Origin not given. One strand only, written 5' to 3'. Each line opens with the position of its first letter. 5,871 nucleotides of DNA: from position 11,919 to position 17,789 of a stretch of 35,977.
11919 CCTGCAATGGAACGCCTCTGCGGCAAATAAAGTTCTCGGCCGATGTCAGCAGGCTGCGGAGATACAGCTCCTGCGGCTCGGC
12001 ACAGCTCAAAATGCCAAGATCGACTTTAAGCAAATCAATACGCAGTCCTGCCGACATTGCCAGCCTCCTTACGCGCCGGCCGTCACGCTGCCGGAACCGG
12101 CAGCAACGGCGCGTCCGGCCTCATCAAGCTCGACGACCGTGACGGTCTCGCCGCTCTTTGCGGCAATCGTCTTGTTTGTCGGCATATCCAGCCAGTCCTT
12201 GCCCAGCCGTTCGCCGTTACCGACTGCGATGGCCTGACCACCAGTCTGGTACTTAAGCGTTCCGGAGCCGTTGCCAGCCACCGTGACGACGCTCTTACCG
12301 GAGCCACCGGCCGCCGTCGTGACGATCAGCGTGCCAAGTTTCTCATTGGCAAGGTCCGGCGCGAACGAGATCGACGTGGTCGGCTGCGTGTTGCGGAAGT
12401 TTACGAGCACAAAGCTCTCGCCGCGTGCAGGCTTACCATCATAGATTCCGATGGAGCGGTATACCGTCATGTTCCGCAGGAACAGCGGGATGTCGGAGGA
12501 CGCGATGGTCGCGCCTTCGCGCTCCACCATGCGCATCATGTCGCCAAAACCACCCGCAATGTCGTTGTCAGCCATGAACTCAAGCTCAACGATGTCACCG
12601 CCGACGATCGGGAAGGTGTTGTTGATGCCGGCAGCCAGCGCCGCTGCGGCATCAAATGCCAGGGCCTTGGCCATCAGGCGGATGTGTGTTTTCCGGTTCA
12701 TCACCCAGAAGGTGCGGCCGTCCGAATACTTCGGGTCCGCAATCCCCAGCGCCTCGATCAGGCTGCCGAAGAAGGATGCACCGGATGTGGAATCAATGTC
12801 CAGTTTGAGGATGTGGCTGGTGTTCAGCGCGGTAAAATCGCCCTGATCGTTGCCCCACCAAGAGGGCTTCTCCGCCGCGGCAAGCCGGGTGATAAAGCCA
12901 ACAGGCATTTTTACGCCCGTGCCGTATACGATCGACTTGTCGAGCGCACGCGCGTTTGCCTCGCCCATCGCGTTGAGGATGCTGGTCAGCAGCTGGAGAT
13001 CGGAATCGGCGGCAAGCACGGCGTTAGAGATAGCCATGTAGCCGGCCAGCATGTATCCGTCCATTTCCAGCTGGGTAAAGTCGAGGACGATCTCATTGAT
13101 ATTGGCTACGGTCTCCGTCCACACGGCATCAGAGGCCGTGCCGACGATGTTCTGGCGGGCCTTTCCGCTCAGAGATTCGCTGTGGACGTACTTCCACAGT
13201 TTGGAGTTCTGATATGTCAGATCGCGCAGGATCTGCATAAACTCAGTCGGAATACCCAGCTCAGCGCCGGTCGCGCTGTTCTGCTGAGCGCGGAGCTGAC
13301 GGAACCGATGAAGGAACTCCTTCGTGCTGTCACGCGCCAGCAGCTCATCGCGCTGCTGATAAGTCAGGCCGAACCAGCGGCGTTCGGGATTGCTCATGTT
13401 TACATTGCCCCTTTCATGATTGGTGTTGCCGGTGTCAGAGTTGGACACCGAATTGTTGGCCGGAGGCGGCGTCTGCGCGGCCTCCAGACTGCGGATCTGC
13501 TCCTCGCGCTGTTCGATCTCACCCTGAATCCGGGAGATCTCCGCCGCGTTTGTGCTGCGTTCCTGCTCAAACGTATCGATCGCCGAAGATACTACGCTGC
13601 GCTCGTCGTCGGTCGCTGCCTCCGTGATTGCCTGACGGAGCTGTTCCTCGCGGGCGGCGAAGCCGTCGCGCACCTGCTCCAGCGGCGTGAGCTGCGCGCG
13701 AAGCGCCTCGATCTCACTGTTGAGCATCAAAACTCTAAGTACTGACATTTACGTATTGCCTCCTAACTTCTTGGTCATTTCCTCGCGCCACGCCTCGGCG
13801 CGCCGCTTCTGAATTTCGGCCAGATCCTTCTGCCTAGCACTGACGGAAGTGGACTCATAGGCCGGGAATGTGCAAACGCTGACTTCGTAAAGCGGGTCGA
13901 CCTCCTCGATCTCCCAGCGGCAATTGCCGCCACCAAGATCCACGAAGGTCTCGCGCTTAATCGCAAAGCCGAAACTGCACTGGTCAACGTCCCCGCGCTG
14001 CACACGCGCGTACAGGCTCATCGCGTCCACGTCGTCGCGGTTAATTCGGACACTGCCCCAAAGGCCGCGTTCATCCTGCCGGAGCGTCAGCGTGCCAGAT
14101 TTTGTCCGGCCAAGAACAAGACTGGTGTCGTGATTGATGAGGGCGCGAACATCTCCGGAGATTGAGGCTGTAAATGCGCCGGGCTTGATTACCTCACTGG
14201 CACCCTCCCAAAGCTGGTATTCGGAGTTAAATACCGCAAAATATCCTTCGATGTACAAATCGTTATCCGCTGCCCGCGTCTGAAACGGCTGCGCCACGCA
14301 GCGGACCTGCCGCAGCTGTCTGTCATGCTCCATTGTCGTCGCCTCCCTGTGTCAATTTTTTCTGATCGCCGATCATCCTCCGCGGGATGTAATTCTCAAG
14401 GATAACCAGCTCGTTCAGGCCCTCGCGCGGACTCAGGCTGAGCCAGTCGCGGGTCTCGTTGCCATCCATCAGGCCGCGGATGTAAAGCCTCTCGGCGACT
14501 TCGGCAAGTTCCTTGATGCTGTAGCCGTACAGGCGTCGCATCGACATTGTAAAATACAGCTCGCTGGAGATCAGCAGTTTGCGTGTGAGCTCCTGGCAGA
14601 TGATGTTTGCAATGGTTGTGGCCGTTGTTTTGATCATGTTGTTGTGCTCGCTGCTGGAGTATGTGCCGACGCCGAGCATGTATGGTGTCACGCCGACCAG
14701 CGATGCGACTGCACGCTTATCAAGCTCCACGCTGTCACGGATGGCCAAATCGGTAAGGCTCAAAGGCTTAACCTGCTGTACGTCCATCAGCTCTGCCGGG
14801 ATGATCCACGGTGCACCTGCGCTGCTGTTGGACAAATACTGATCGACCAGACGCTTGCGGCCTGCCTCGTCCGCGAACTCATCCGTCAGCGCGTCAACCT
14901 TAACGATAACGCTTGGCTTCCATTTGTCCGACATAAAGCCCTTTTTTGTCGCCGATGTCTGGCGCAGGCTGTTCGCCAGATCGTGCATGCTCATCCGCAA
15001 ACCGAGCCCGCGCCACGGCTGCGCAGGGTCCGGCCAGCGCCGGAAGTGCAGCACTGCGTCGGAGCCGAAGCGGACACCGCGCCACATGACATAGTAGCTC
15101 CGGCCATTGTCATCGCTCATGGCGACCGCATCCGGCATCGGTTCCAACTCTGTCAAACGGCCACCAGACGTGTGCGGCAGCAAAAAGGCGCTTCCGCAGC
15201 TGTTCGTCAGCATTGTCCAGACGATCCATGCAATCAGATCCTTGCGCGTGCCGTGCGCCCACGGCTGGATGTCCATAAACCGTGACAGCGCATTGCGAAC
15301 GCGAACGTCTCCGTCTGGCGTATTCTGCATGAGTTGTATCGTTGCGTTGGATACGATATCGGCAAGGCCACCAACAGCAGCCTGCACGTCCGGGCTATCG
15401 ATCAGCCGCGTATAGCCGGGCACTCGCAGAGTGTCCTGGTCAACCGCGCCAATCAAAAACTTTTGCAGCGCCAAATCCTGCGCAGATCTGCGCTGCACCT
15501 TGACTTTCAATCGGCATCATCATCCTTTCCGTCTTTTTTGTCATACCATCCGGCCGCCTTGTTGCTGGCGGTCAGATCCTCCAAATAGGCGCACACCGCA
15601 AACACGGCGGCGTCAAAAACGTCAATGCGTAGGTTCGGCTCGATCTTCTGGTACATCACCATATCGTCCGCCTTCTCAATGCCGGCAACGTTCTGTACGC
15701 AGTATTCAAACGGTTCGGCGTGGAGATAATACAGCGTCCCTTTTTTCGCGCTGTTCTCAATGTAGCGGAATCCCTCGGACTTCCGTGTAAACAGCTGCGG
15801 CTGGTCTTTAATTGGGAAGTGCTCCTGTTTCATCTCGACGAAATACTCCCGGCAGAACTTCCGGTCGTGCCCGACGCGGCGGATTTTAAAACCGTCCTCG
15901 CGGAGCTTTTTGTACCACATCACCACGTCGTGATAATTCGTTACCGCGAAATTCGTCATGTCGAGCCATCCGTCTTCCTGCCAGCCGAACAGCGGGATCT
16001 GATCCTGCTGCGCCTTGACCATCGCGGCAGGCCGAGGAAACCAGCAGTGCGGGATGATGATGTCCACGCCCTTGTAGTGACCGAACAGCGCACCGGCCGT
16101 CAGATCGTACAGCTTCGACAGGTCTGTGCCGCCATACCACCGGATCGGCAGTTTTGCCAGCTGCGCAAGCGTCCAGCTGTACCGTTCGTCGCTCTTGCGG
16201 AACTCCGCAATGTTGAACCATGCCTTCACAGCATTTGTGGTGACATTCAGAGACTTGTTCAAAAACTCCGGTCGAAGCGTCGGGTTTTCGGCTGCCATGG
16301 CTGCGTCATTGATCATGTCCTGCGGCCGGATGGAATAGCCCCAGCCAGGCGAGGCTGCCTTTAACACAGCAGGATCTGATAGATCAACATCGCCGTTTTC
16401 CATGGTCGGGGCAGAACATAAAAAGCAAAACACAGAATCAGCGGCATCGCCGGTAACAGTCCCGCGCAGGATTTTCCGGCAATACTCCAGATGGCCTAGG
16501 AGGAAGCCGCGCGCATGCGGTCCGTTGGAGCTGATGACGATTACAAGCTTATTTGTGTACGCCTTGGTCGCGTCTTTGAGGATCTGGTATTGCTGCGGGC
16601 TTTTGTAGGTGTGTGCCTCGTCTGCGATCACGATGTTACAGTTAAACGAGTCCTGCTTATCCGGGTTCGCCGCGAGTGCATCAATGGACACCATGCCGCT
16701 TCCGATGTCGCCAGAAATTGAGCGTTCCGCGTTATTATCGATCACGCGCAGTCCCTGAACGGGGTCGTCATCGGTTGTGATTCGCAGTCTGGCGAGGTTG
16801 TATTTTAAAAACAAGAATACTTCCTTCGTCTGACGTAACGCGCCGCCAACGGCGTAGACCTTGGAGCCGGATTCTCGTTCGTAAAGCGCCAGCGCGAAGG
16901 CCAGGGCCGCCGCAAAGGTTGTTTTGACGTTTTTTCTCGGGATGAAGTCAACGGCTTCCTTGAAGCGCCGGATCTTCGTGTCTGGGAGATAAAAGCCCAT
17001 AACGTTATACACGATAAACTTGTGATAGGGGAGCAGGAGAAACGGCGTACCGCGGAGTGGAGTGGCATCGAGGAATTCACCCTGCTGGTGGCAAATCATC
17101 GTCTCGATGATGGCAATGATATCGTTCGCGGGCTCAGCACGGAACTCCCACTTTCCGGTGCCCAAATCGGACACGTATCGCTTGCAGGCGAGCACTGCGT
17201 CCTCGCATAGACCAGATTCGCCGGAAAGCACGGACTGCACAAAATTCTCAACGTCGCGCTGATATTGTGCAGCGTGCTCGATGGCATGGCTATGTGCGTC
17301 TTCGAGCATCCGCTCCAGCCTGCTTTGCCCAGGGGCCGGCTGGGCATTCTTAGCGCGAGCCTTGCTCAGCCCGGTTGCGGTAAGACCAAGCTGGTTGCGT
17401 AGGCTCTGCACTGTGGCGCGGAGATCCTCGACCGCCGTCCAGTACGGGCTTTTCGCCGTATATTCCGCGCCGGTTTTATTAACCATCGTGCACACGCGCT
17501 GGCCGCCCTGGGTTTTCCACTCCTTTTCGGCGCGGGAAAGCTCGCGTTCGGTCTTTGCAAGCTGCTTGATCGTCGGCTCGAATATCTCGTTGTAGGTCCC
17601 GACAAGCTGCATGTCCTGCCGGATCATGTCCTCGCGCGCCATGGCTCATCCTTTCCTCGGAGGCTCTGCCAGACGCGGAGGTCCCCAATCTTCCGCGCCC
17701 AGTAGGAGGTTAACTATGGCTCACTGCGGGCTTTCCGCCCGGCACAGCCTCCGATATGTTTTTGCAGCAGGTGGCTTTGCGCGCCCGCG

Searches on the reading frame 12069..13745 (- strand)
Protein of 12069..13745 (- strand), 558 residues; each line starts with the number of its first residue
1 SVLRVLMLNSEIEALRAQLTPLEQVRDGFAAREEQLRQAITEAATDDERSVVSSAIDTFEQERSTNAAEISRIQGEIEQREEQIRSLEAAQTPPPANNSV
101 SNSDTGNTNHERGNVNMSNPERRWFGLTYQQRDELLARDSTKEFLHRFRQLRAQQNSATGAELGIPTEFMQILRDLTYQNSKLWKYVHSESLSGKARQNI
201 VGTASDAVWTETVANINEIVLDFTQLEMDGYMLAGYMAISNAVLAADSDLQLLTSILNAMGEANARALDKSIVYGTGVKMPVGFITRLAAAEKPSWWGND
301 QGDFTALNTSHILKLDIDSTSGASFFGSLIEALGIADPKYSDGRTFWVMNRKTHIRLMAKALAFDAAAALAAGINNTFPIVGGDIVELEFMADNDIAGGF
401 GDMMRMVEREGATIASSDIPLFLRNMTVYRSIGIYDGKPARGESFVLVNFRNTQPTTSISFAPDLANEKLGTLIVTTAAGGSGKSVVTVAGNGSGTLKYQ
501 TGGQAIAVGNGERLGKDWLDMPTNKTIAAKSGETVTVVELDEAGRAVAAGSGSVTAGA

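Call 71: search_protein_families(library=phrogs, proteins=[window:12069-13745:-], max_evalue=0.00001)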
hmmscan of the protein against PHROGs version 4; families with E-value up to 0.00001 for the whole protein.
window:12069-13745:- (558 aa): 1 family
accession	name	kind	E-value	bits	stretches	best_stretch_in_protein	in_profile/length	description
phrog_10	-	head and packaging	2.6e-37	130.2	1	22-539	265-739/752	major head protein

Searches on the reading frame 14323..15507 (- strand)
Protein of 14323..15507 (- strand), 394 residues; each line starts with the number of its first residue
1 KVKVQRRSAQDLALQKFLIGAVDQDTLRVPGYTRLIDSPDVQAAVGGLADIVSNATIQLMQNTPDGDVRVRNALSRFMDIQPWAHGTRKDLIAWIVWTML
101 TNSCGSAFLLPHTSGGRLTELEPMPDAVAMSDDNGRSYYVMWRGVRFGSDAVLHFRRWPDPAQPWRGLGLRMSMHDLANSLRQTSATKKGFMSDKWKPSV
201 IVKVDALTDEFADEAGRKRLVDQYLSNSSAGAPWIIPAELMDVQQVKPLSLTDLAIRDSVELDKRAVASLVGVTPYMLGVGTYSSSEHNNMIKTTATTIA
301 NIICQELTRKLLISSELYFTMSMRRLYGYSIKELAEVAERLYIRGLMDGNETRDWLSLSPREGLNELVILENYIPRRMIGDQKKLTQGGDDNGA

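Call 71: search_protein_families(library=phrogs, proteins=[window:14323-15507:-], max_evalue=0.00001)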
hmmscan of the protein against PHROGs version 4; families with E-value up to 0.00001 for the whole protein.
window:14323-15507:- (394 aa): 3 families
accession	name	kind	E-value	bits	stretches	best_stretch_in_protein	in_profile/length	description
phrog_12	-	head and packaging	1.8e-46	160.4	1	36-390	91-447/646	portal protein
phrog_2662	-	head and packaging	3.4e-13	50.1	1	41-374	70-421/717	portal protein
phrog_5929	-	head and packaging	3.2e-08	34.2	1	187-384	7-210/228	portal protein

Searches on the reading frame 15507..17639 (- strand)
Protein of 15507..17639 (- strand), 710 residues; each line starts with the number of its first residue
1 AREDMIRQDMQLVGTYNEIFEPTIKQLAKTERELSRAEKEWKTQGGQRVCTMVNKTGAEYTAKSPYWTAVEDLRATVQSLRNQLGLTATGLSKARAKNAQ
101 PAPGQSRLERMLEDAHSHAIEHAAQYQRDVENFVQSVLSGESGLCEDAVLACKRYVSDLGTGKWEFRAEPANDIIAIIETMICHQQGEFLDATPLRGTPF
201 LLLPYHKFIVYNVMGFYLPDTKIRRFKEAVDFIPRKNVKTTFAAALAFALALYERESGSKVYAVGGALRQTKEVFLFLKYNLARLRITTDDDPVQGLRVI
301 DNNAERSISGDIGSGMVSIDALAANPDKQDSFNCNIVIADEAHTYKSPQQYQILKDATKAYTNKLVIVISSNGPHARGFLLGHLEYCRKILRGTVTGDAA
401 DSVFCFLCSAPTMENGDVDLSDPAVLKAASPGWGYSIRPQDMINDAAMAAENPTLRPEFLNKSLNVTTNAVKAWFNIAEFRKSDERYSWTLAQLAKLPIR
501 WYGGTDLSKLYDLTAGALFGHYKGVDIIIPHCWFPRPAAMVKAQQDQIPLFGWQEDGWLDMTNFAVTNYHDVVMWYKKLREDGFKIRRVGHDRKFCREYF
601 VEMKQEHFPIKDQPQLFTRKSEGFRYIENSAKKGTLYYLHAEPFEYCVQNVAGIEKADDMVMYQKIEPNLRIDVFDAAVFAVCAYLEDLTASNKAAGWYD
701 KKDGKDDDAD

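Call 71: search_protein_families(library=phrogs, proteins=[window:15507-17639:-], max_evalue=0.00001)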
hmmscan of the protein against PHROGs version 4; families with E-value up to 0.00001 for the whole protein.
window:15507-17639:- (710 aa): 5 families
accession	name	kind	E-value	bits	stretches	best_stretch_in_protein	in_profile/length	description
phrog_9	-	head and packaging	1.8e-99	335.7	1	113-695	158-673/812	terminase large subunit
phrog_2699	-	head and packaging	1.2e-60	206.1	1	384-702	2-310/315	terminase large subunit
phrog_4914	-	head and packaging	1e-25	91.6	1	123-289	4-168/213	terminase large subunit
phrog_10517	-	head and packaging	6.7e-22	79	1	126-276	33-179/207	terminase large subunit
phrog_361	-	head and packaging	5.5e-17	63.2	1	5-99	13-107/129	terminase small subunit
